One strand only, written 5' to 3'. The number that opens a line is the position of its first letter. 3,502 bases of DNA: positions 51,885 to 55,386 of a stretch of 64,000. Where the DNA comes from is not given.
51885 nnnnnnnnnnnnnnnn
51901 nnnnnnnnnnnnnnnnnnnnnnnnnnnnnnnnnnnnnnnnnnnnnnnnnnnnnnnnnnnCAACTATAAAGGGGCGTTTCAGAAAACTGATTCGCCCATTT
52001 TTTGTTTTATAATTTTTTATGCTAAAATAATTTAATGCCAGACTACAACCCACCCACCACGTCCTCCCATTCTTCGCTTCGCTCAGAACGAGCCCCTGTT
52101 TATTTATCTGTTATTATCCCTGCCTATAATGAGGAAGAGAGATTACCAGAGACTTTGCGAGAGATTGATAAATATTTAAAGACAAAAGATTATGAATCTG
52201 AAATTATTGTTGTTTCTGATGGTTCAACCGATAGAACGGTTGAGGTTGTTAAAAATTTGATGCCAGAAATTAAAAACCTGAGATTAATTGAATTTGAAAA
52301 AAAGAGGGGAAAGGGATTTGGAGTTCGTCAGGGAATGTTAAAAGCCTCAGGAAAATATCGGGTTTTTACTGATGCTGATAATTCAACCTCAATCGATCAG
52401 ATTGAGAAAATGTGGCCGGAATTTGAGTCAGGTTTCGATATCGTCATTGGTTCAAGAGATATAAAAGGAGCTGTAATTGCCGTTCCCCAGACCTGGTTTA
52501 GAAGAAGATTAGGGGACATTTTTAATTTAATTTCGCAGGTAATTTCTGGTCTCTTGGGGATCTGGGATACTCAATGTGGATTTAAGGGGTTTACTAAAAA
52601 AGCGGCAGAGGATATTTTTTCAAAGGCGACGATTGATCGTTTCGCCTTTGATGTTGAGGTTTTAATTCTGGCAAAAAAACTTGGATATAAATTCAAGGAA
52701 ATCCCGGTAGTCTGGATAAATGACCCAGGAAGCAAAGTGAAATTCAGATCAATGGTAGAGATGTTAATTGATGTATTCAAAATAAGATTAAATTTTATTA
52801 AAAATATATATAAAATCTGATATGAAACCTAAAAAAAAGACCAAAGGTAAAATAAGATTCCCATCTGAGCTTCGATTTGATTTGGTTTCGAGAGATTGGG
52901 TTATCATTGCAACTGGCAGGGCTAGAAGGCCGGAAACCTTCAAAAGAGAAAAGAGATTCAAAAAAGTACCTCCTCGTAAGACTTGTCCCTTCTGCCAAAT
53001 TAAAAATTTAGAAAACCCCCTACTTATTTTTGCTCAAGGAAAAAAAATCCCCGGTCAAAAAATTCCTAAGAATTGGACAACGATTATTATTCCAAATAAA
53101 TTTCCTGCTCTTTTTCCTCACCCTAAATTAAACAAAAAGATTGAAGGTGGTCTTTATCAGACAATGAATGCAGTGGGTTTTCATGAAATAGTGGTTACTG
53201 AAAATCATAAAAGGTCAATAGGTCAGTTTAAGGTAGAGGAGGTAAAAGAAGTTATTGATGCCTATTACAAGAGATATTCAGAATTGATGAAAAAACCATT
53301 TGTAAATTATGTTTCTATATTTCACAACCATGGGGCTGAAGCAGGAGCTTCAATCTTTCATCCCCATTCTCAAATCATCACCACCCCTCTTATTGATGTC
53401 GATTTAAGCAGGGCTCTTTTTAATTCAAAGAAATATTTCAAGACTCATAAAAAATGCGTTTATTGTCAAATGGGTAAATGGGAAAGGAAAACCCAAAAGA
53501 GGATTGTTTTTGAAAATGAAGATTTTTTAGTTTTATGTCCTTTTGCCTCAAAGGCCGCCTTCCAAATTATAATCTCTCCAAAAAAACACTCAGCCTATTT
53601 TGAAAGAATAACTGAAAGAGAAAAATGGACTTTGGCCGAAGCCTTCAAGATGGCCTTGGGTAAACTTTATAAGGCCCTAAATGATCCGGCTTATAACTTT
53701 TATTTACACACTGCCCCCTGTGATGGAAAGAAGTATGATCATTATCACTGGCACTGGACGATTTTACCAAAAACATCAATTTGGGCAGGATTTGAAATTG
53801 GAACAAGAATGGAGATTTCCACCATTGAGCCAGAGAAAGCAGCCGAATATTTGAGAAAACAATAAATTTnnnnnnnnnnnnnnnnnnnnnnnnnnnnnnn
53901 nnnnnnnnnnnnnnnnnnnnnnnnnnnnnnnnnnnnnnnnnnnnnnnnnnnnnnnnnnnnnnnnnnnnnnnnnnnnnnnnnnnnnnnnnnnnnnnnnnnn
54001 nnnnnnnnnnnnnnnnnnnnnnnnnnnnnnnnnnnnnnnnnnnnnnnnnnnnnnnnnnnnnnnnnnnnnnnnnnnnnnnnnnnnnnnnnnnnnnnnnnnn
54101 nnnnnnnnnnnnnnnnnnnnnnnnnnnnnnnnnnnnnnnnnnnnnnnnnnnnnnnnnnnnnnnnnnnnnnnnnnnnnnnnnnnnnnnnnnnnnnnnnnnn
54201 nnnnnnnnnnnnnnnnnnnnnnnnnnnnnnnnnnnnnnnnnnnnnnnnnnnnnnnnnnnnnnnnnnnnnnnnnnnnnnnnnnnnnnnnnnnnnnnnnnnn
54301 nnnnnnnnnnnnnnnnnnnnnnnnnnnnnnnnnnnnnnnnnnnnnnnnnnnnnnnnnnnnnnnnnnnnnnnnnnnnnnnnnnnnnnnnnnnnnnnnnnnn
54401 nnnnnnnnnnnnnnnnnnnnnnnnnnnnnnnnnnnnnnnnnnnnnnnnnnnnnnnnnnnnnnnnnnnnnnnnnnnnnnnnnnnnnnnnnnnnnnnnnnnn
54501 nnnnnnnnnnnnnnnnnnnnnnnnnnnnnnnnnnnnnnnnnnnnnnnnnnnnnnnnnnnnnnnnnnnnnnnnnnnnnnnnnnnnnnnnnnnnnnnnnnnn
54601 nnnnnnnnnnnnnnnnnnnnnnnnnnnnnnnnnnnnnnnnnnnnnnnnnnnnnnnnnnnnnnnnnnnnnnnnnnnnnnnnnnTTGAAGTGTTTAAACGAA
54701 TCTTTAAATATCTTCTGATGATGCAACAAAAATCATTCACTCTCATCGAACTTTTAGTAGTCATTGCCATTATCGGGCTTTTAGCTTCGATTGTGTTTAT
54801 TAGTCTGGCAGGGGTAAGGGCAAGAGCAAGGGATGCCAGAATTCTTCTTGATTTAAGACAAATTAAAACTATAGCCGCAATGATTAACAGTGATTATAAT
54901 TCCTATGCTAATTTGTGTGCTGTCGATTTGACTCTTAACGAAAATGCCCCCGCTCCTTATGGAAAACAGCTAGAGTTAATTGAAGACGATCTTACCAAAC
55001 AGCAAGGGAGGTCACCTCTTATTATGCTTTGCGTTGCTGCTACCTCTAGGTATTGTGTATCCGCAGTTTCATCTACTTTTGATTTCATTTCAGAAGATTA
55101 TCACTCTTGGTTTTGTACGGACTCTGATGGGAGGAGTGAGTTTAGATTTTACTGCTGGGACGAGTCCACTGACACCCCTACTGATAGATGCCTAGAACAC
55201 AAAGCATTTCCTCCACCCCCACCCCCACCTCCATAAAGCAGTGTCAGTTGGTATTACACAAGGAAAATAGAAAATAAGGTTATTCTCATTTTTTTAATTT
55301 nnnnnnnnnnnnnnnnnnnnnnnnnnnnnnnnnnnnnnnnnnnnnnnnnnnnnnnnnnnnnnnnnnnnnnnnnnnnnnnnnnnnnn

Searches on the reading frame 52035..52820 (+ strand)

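Call 10: search_protein_families(library=pfam, proteins=[window:52035-52820:+], max_evalue=0.01)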
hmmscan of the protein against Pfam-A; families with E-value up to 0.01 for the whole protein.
window:52035-52820:+ (261 aa): 4 families
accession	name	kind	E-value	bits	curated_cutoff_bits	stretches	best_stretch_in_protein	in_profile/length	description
PF00535.33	Glycos_transf_2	-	1.4e-30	106.9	23.3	1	25-194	1-167/168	Glycosyl transferase family 2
PF10111.15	Glyco_tranf_2_2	-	7.2e-12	45.8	27.3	1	25-126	1-102/276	Glycosyltransferase like family 2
PF13641.12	Glyco_tranf_2_3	-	5.2e-07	30.3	27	1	24-127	3-108/230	Glycosyltransferase like family 2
PF13704.12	Glyco_tranf_2_4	-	0.00017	22.5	27.5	1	32-116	2-82/98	Glycosyl transferase family 2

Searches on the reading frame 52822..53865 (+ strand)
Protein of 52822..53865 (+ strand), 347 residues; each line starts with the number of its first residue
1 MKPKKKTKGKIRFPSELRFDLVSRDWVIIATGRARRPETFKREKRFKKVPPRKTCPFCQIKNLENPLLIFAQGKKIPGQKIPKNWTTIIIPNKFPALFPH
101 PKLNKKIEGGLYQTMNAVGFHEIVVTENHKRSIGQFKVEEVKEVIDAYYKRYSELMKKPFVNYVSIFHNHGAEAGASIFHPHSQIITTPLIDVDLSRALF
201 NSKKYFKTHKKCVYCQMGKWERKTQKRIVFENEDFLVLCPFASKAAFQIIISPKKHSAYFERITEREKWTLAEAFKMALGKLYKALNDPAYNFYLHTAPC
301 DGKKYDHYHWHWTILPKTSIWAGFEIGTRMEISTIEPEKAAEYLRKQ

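Call 3: search_protein_families(library=pfam, proteins=[window:52822-53865:+], max_evalue=1)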
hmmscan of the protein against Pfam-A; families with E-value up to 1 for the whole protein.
window:52822-53865:+ (347 aa): 8 families
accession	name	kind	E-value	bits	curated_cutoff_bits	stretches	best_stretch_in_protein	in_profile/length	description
PF01087.27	GalP_UDP_transf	-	3.8e-16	60.5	22.1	1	15-188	12-180/184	Galactose-1-phosphate uridyl transferase, N-terminal domain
PF02744.22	GalP_UDP_tr_C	-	7.6e-09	36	29.2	1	203-313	6-120/165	Galactose-1-phosphate uridyl transferase, C-terminal domain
PF01230.28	HIT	-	6e-08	33.7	21.5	2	223-311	3-91/98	HIT domain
PF16268.10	DUF4921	-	6.8e-08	32.3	28.5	1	125-342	184-391/425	Domain of unknown function (DUF4921)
PF11969.13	DcpS_C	-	2.5e-07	31.6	24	1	211-316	1-103/114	Scavenger mRNA decapping enzyme C-term binding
PF16285.10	DUF4931_N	-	6.1e-07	30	24.1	1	121-187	54-120/124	Domain of unknown function (DUF4931) N-terminal domain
PF19327.4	Ap4A_phos_N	-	0.013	15.5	23.1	1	166-192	138-164/177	Ap4A phosphorylase N-terminal domain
PF19318.4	DUF5918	-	0.15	12.1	27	1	201-248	93-140/207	Family of unknown function (DUF5918)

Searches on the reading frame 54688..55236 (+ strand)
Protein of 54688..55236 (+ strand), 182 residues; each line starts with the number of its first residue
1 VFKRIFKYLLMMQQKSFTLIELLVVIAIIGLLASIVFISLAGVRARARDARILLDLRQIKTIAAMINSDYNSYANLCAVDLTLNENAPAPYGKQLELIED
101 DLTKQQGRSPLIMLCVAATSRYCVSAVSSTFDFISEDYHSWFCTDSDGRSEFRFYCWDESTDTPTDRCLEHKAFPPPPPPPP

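Call 3: search_protein_families(library=pfam, proteins=[window:54688-55236:+], max_evalue=1)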
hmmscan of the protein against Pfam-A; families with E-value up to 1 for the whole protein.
window:54688-55236:+ (182 aa): 2 families
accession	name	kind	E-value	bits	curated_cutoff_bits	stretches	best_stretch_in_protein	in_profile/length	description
PF07963.17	N_methyl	-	4e-08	32.9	21.2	1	11-37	1-27/27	Prokaryotic N-terminal methylation motif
PF06305.16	LapA_dom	-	0.73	10.2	28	1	9-51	11-51/64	Lipopolysaccharide assembly protein A domain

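Call 4: search_protein_families(library=ncbifam, proteins=[window:54688-55236:+], max_evalue=1)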
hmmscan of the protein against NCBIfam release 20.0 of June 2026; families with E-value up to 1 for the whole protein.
window:54688-55236:+ (182 aa): 14 families
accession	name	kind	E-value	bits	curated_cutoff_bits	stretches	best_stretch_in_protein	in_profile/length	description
TIGR01710.1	typeII_sec_gspG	equivalog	4.4e-08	33.2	88.85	1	16-74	2-60/134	type II secretion system major pseudopilin GspG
TIGR01708.2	typeII_sec_gspH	equivalog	8.5e-08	32.4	80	1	14-67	1-58/169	type II secretion system minor pseudopilin GspH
TIGR02532.1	IV_pilin_GFxxxE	domain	1.4e-07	31.1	16.3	1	17-36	4-23/24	prepilin-type N-terminal cleavage/methylation domain-containing protein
NF041775.1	typeIV_PilA_Myxo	equivalog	3.5e-07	30.4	400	1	14-95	10-90/214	type IV pilin protein PilA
NF007862.0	PRK10574.1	equivalog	3.3e-05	24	138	1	11-40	1-30/145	prepilin peptidase-dependent pilin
TIGR02596.1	TIGR02596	subfamily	0.00016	21.8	70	1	17-43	1-27/196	Verru_Chthon cassette protein D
NF040999.1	pilin_ComGC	equivalog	0.0027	17.8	75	1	14-33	1-20/84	competence type IV pilus major pilin ComGC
NF007800.0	PRK10506.1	equivalog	0.0038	17.1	158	1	11-36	5-30/163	prepilin peptidase-dependent protein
NF041013.1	T4P_ComGE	equivalog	0.0073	16.4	49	1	14-52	3-41/83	competence type IV pilus minor pilin ComGE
NF040982.1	ComGD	equivalog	0.036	14.5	70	1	14-42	1-29/139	competence type IV pilus minor pilin ComGD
TIGR01711.1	gspJ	equivalog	0.06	13.2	64.85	1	16-44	2-30/192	type II secretion system minor pseudopilin GspJ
TIGR01707.1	gspI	equivalog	0.065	13.7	44.35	1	17-47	2-31/101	type II secretion system minor pseudopilin GspI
NF041002.1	pilin_ComGF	equivalog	0.12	12.6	80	1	14-38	1-25/139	competence type IV pilus minor pilin ComGF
NF047827.1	T3SSXpsH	equivalog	0.15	11.8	160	1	18-63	4-53/145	type II secretion system protein XpsH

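Call 27: find_homologous_proteins(query=window:54721-55233:+)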
Query window:54721-55233:+ (171 aa): 6318 proteins with E <= 0.001 among 8000 candidates; the best 120 are listed.
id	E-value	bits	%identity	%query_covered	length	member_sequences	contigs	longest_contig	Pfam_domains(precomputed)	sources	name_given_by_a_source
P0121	1.6e-110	384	100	100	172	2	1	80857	PF07963.18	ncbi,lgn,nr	ncbi:type II secretion system protein [Patescibacteria group bacterium]|nr:type II secretion system 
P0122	3.1e-85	302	78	95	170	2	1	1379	PF07963.18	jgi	-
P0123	3.2e-42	162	53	85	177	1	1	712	PF07963.18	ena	-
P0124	1.6e-36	144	52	87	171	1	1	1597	PF07963.18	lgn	-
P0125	1.3e-34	137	53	81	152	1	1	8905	PF07963.18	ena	-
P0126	1.2e-33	134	51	81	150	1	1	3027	PF07963.18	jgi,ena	-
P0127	1.4e-31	128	53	78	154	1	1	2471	PF07963.18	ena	-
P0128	1.5e-31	127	48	81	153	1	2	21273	PF07963.18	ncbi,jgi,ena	-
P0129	1.9e-31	127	50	78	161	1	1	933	PF07963.18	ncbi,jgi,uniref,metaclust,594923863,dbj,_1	ncbi:unnamed protein product [marine sediment metagenome]|uniref:Type II secretion system protein Gs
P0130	2.0e-31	127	50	78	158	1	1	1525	PF07963.18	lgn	-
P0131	4.5e-31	126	54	81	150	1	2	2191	PF07963.18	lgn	-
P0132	2.3e-30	124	54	79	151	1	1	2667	PF07963.18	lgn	-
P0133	4.5e-30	123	48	81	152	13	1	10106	PF07963.18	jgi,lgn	-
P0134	5.3e-30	122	47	90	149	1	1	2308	PF07963.18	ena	-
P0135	7.6e-30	122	46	90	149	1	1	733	PF07963.18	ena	-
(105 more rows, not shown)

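Call 60: predict_structure(alignment_id=A2)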
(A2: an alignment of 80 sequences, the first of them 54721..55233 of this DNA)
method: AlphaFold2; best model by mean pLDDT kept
length: 171 residues; sequences in the alignment: 80
mean_pLDDT: 91.0   pTM: 0.77
mean pLDDT of the five models: 91.0, 90.7, 89.9, 89.7, 88.3
residues with pLDDT >= 90: 119; 70-90: 43; 50-70: 9; < 50: 0
segments of 3 or more residues with pLDDT < 50: none
pLDDT, mean of each block of 10 residues (from residue 1): 80 95 89 92 97 98 97 98 98 94 96 92 74 93 88 89 76 85
secondary structure, 60 per line:
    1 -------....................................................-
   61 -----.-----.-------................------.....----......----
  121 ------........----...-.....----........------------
elements in order: H8-59 H80-95 E102-106 E111-116 E130-134 E139-141 E143-147 E152-159

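Call 63: fold_search(model_id=the predicted structure, library=pdb)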
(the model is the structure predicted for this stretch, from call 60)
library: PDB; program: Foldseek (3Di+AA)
matches with E <= 10: 140; with E <= 0.001: 0
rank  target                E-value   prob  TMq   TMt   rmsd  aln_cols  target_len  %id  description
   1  1ay2_A                5.9e-02  0.82  0.43  0.45   8.1       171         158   15  STRUCTURE OF THE FIBER-FORMING PROTEIN PILIN AT 2.6 ANGSTROMS RESOLUTION (released 1998-04-29)
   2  5vxx_A                6.7e-02  0.47  0.33  0.35   9.2       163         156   19  Cryo-EM reconstruction of Neisseria gonorrhoeae Type IV pilus (released 2017-07-12)
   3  5v23                  2.6e-01  0.75  0.35  0.57   6.0       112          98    7  SeMet crystal structure of the Neisseria meningitidis non-core minor pilin PilV in the orthorhombic form (released 2018-02-07)
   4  8dx4_B                4.4e-01  0.51  0.38  0.15   5.6       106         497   13  Clostridioides difficile R20291 minor pilin - PilW fused with Maltose Binding Protein (released 2022-09-21)
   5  6sau_B                7.4e-01  0.02  0.12  0.07  11.5        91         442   10  Structural and functional characterisation of three novel fungal amylases with enhanced stability and pH tolerance. (released 2019-10-23)
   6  6ci7_B                9.6e-01  0.08  0.21  0.12  12.1       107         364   13  The structure of YcaO from Methanopyrus kandleri bound with AMPPCP and Mg2+ (released 2018-03-21)
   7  2w7q_A                1.4e+00  0.08  0.18  0.17   7.0        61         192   11  Structure of Pseudomonas aeruginosa LolA (released 2009-12-29)
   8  6ci7_F                1.5e+00  0.07  0.21  0.11  11.9       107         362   13  The structure of YcaO from Methanopyrus kandleri bound with AMPPCP and Mg2+ (released 2018-03-21)
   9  6ci7_A                1.7e+00  0.06  0.21  0.11  12.1       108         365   13  The structure of YcaO from Methanopyrus kandleri bound with AMPPCP and Mg2+ (released 2018-03-21)
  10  6cib_C                1.8e+00  0.08  0.22  0.12   9.5        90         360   12  The structure of YcaO from Methanopyrus kandleri bound with AMPPCP and Mg2+ (released 2018-03-21)
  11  8t5j                  1.8e+00  0.05  0.18  0.20  12.1        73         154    5  Crystal structure of outer membrane lipoprotein carrier protein (LolA) from Francisella philomiragia (released 2023-06-28)
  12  3ehc_D                1.8e+00  0.03  0.17  0.21  12.1       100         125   10  Crystal structure of a snoal-like polyketide cyclase (atu3018) from agrobacterium tumefaciens str. c58 at 2.12 A resol (released 2008-09-23)
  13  6a5g_A                1.8e+00  0.02  0.16  0.17  11.1       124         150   10  The structure of [4+2] and [6+4] cyclase in the biosynthetic pathway of streptoseomycin (released 2019-02-06)
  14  6cib_E                2.0e+00  0.08  0.22  0.12   9.5        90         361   12  The structure of YcaO from Methanopyrus kandleri bound with AMPPCP and Mg2+ (released 2018-03-21)
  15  4ww7_A                2.4e+00  0.05  0.16  0.12   5.2        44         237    7  Crystal structure of binary complex Bud32-Cgi121 in complex with AMP (released 2015-03-18)
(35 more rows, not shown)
